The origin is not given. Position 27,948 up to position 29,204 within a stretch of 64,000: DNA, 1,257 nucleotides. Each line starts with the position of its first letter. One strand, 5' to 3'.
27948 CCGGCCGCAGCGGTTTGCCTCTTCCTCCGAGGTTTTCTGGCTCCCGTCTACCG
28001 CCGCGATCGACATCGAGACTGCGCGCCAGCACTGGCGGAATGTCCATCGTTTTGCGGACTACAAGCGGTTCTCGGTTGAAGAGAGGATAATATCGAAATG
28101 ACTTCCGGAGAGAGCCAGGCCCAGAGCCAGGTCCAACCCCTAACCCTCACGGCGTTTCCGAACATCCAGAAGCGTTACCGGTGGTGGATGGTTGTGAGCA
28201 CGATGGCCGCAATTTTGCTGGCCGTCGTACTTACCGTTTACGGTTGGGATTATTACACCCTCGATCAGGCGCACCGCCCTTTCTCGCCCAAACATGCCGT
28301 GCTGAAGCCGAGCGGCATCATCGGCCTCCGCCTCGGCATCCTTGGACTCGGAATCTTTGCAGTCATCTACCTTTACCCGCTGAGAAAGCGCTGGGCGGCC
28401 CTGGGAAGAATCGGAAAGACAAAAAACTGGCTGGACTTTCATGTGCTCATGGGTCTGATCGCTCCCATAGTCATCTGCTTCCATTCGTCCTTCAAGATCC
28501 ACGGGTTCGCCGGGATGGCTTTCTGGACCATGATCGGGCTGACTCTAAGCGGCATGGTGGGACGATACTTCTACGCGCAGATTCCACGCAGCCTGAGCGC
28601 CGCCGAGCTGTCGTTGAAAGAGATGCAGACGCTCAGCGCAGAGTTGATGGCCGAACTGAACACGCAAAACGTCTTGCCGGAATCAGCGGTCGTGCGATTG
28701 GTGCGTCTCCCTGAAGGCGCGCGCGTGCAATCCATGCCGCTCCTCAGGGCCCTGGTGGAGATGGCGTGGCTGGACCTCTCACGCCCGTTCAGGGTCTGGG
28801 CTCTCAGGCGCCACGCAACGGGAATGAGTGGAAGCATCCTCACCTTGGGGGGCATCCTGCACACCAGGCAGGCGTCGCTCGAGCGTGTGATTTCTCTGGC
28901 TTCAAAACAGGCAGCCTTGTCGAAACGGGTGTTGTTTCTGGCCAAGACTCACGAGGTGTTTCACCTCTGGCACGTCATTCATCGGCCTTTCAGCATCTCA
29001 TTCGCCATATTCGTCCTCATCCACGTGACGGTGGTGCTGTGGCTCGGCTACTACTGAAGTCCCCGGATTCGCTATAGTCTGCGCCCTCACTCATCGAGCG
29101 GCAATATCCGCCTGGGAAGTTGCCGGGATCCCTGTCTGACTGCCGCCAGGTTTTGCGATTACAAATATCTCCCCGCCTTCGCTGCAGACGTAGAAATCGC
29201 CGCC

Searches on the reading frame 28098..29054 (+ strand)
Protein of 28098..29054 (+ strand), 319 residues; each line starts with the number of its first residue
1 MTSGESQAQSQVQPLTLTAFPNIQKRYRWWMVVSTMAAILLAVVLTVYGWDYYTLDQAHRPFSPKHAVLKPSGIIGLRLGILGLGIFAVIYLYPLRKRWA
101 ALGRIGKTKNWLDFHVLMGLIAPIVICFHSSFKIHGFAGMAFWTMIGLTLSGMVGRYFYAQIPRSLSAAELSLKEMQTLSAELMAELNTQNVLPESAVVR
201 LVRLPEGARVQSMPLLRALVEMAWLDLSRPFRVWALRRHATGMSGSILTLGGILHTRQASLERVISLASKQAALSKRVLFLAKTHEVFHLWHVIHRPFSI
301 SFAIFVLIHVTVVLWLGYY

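Call 4: search_protein_families(library=pfam, proteins=[window:28098-29054:+], max_evalue=0.01)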
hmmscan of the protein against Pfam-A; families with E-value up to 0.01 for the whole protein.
window:28098-29054:+ (319 aa): 0 families

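Call 5: search_protein_families(library=ncbifam, proteins=[window:28098-29054:+], max_evalue=0.01)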
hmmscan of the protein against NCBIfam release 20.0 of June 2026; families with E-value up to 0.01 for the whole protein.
window:28098-29054:+ (319 aa): 0 families

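Call 54: find_homologous_proteins(query=window:28098-29054:+, max_evalue=0.001)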
Query window:28098-29054:+ (319 aa): 3444 proteins with E <= 0.001 among 8000 candidates; the best 120 are listed.
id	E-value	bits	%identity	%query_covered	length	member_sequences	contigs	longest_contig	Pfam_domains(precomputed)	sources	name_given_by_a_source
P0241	1.3e-203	693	98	100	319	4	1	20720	-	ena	-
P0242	5.6e-166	570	79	100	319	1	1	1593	-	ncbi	-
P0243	1.1e-142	493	69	98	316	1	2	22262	-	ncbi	-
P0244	2.2e-138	479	66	100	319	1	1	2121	-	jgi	jgi:hypothetical protein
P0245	6.5e-137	474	66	100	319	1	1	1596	-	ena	-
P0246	1.3e-136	473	67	97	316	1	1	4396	-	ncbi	-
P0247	3.1e-135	469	69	94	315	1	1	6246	-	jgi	jgi:hypothetical protein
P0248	1.1e-133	464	66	98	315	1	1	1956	-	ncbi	-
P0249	5.9e-131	455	65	98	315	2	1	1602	-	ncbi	-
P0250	8.1e-131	454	64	98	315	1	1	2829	-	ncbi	-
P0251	1.4e-129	450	61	100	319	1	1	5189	-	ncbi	-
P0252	1.6e-128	447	64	98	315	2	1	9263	-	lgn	-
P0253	8.4e-128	444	63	97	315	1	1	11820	-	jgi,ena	-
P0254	2.5e-127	443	63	98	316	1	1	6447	-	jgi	jgi:hypothetical protein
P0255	4.2e-127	442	63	93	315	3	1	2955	-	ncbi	-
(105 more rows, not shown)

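Call 55: find_encoding_contigs(protein=P0241, flank=10000, max_places=3)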
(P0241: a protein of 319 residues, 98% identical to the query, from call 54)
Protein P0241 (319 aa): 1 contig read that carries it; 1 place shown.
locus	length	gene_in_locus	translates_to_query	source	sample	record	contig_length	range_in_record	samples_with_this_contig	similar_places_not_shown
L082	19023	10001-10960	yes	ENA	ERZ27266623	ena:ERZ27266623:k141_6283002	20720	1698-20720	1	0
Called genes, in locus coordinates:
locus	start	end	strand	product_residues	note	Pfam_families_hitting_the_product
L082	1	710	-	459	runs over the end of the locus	PF00072:Response_reg, PF00158:Sigma54_activat, PF14532:Sigma54_activ_2, PF07728:AAA_5, PF25601:AAA_lid_14, PF02954:HTH_8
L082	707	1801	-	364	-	PF13493:DUF4118, PF00512:HisKA, PF02518:HATPase_c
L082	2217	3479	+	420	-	PF02922:CBM_48 (faint), PF00756:Esterase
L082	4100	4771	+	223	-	PF25060:ARM_TT21_2nd (faint), PF13428:TPR_14 (weak), PF13432:TPR_16, PF14559:TPR_19, PF13414:TPR_11 (weak), PF00515:TPR_1 (weak), PF07719:TPR_2 (weak), PF13174:TPR_6 (weak), +9 more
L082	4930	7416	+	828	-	-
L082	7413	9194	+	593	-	-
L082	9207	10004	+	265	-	-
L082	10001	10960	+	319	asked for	-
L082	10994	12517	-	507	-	PF02600:DsbB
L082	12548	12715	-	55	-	-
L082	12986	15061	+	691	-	PF10459:Peptidase_S46, PF13365:Trypsin_2 (faint)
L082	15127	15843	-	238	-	PF13462:Thioredoxin_4, PF01323:DSBA (weak)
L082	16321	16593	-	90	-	PF03319:EutN_CcmL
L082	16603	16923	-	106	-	PF03319:EutN_CcmL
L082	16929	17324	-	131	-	-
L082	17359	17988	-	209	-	PF27545:CsoS1D_N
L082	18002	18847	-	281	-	PF06723:MreB_Mbl, PF00012:HSP70 (weak), PF11104:PilM_2, PF14450:FtsA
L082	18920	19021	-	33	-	?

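Call 64: search_dna_similar(query=window:28098-29054:+, collection=plasmids, mode=protein, max_evalue=0.001, max_rows=15)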
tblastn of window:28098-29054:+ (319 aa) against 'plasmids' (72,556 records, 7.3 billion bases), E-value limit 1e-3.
Records with a match: 2; places in all: 2; records where one place covers at least 80% of the query: 1.
Best place of each record, by identity: <60% 2.
By first word of the organism name: Emticicia 1; Roseomonas 1.
By predicted mobility (MOB-suite, as given by PLSDB): non-mobilizable 2.
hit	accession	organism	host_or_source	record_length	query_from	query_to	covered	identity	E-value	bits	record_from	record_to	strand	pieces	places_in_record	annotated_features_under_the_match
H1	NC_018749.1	Emticicia oligotrophica DSM 17448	warm spring water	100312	27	318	92%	29.7%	9e-29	123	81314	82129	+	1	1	hypothetical protein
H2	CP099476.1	Roseomonas mucosa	Human skin,single cell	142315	87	214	40%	32.3%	2e-4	50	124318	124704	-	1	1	hypothetical protein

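Call 75: search_solved_structures(query=window:28098-29054:+, max_evalue=1)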
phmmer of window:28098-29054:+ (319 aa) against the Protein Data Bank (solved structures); distinct sequences matched with E-value up to 1: 0.

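Call 76: search_protein_families(library=pfam, proteins=[window:28098-29054:+], max_evalue=5)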
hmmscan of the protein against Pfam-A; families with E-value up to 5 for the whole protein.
window:28098-29054:+ (319 aa): 2 families
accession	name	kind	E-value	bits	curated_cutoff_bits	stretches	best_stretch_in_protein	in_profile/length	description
PF01794.25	Ferric_reduct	-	0.014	15.9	28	1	79-139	1-61/121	Ferric reductase like transmembrane component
PF14358.11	DUF4405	-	1.7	9.6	26.7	1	289-311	41-63/66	Domain of unknown function (DUF4405)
